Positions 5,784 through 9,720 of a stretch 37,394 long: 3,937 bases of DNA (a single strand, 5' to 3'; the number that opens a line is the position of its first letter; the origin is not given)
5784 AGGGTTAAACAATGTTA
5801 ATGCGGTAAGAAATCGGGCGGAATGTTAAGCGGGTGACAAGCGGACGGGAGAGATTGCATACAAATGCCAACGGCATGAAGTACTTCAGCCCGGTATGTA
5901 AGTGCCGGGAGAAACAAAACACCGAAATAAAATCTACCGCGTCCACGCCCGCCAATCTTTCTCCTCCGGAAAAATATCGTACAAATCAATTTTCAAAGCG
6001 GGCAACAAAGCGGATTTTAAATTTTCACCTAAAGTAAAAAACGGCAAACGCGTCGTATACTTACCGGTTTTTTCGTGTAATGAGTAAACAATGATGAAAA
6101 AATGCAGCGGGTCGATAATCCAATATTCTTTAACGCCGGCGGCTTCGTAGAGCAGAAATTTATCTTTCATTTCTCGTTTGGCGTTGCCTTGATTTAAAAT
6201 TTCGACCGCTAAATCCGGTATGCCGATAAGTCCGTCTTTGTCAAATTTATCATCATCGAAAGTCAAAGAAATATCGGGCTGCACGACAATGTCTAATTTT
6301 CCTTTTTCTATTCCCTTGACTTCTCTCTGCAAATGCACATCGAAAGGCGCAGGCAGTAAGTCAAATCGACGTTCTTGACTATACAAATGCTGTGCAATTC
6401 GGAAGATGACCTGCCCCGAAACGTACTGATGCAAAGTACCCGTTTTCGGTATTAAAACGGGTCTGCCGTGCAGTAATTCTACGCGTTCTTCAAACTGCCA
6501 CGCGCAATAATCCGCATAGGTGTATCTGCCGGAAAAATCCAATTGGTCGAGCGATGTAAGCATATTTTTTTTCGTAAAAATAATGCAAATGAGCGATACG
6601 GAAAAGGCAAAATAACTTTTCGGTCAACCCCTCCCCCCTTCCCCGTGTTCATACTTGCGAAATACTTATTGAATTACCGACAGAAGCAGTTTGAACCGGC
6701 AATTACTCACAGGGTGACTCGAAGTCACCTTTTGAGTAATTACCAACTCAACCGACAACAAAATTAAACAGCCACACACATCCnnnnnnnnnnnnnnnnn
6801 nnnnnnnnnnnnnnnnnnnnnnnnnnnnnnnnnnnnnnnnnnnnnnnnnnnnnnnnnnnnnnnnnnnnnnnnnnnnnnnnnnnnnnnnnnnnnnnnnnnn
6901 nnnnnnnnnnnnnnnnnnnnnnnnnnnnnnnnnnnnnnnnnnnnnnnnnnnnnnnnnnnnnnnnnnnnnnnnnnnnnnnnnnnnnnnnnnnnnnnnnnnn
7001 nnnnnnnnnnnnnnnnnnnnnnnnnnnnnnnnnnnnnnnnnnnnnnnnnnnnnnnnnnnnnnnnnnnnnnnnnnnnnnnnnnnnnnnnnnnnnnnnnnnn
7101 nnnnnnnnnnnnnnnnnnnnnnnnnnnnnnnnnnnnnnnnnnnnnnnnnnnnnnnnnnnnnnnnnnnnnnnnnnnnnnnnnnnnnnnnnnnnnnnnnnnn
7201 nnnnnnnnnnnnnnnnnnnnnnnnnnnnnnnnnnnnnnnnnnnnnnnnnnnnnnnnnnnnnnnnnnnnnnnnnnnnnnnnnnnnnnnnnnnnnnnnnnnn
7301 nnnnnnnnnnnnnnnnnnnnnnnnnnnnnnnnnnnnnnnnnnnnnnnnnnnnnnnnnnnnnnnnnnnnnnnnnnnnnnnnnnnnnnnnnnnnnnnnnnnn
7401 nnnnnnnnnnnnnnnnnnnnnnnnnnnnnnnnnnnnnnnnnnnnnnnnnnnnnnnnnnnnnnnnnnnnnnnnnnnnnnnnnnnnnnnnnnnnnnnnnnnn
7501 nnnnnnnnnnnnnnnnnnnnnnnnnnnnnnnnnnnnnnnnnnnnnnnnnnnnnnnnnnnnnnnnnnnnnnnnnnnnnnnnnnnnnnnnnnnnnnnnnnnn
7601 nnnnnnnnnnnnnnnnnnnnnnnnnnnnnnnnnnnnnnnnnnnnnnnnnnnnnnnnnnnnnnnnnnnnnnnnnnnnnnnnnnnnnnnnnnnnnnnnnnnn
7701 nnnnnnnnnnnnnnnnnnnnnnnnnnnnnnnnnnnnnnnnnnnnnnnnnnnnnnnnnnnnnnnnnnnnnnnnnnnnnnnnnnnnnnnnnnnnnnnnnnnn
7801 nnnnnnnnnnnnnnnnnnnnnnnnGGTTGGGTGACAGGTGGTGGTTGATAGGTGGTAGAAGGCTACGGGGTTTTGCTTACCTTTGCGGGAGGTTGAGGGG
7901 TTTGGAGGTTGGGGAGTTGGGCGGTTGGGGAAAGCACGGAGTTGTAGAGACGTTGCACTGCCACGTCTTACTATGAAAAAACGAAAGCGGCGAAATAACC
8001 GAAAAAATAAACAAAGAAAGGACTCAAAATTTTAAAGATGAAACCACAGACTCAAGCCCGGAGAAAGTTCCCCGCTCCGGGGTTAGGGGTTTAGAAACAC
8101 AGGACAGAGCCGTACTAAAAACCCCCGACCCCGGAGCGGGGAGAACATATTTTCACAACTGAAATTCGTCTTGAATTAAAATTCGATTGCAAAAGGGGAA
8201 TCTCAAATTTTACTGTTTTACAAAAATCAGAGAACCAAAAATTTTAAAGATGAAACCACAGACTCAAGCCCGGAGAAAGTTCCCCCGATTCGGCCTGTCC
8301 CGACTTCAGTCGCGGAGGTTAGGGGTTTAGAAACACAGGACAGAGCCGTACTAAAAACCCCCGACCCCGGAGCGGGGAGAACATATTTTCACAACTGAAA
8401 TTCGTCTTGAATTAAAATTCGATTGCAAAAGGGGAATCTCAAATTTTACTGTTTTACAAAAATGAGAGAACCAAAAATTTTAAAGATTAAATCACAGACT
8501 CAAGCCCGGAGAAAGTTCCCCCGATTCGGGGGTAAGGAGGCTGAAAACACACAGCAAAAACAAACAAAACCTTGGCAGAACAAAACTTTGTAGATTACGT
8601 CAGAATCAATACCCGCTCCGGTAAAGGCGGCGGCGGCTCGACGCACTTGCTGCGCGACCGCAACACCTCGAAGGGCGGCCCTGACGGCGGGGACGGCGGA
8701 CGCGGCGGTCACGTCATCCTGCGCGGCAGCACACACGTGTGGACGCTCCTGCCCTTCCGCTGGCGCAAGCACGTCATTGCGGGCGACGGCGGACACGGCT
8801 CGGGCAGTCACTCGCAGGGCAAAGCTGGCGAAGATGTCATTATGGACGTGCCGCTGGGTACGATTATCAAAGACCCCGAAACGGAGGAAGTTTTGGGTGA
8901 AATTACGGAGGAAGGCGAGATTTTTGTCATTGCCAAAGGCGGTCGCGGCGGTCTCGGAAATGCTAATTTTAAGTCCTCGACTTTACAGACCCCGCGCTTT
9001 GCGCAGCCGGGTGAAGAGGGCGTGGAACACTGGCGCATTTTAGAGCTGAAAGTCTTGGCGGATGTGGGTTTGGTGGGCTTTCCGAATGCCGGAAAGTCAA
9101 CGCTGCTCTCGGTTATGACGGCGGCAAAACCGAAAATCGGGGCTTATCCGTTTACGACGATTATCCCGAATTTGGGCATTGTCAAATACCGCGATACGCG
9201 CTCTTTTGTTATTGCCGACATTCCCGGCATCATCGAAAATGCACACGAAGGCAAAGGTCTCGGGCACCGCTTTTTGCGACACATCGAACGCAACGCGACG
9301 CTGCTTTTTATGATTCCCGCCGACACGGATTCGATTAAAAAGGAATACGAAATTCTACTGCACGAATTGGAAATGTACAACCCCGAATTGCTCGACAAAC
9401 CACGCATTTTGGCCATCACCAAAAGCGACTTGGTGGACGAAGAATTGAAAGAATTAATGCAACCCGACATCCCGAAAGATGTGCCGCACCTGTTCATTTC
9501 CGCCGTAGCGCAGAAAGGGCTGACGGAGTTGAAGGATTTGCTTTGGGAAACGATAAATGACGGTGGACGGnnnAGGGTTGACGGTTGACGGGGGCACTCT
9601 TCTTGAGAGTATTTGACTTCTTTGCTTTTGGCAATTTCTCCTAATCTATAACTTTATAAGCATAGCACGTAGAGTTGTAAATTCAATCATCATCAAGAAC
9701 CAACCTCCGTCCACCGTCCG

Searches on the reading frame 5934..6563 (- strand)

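Call 10: search_protein_families(library=pfam, proteins=[window:5934-6563:-], max_evalue=0.001)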
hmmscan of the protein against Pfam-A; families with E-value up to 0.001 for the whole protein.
window:5934-6563:- (209 aa): 1 family
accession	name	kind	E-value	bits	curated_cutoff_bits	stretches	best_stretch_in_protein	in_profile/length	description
PF05685.18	Uma2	-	1.3e-19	70.8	27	1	18-193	3-170/172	Putative restriction endonuclease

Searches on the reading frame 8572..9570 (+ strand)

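Call 10: search_protein_families(library=pfam, proteins=[window:8572-9570:+], max_evalue=0.001)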
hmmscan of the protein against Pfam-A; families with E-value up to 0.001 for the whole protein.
window:8572-9570:+ (333 aa): 3 families
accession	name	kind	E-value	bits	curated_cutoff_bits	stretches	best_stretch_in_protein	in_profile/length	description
PF01018.28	GTP1_OBG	-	9.4e-53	178.4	27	1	7-161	1-155/155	GTP1/OBG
PF01926.29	MMR_HSR1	-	3.6e-24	85.5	21.9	1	164-284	1-113/113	50S ribosome-binding GTPase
PF02421.24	FeoB_N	-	6.2e-11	42.5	27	1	165-322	3-154/156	Ferrous iron transport protein B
